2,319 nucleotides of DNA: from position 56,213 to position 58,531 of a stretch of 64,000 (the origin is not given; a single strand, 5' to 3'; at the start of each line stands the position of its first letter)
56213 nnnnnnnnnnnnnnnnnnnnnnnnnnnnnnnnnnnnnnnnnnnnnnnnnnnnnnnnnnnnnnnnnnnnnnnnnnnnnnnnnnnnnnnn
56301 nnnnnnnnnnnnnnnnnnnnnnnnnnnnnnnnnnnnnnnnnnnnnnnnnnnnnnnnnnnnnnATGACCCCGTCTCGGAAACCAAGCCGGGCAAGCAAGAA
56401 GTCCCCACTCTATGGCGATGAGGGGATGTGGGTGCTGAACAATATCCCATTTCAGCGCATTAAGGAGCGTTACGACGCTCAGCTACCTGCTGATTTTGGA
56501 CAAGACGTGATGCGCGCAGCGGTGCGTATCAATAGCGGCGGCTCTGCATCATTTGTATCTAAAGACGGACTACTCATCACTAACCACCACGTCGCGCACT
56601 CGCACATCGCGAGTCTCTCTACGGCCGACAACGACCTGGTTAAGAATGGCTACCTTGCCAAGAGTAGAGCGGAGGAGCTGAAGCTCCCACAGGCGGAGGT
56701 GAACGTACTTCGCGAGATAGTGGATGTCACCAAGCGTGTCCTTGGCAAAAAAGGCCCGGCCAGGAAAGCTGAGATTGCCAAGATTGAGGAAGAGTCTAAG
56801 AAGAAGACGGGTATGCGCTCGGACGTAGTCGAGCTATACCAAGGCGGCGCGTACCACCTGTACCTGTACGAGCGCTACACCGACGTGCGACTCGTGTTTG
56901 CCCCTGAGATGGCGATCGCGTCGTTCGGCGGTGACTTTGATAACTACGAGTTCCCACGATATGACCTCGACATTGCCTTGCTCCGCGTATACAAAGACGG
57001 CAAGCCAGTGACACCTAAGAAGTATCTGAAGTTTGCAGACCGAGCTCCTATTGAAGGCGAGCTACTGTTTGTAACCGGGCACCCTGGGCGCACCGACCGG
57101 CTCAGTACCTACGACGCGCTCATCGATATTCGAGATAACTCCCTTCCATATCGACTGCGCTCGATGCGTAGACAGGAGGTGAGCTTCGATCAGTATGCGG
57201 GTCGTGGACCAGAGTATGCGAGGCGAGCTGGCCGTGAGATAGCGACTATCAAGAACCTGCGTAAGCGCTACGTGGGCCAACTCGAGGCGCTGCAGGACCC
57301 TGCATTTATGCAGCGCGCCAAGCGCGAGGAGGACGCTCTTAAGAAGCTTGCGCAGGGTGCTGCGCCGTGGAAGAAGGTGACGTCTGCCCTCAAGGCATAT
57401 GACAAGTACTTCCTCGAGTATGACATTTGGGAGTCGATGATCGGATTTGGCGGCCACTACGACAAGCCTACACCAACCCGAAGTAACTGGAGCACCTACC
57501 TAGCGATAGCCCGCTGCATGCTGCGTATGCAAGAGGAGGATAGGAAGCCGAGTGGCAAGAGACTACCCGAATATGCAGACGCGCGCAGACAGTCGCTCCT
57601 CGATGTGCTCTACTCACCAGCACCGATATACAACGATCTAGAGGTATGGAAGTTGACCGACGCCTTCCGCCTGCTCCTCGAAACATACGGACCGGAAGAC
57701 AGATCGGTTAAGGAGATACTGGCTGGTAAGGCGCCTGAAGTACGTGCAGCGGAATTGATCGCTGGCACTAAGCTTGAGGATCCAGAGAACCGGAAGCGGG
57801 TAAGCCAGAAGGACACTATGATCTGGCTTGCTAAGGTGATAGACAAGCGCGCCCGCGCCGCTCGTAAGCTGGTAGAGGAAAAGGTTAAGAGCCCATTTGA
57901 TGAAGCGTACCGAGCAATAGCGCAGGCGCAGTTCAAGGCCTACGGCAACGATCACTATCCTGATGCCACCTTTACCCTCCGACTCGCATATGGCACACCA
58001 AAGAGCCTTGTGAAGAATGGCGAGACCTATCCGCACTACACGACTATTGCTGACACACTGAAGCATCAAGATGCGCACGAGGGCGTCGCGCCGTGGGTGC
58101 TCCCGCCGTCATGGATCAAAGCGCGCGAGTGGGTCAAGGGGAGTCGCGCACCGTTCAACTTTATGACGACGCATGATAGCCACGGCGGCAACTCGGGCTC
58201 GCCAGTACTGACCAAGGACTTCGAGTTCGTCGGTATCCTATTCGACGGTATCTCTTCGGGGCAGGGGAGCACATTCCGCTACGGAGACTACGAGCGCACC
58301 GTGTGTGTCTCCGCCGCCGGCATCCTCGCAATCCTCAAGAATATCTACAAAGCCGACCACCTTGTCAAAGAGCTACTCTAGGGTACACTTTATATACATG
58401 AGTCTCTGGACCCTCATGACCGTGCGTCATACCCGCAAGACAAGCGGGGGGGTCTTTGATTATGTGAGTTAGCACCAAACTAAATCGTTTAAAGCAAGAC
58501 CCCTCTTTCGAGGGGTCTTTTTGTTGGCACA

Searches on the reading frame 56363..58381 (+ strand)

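Call 16: search_protein_families(library=pfam, proteins=[window:56363-58381:+], max_evalue=0.01)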
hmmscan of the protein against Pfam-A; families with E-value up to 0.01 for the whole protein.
window:56363-58381:+ (672 aa): 3 families
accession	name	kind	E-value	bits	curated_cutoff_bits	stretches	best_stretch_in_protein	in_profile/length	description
PF10459.15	Peptidase_S46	-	1.1e-154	517.3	22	1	19-671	2-696/698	Peptidase S46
PF13365.12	Trypsin_2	-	5e-11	44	27.6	1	60-251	1-100/144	Trypsin-like peptidase domain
PF00089.32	Trypsin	-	0.00074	19.8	20.6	0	603-637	172-206/220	Trypsin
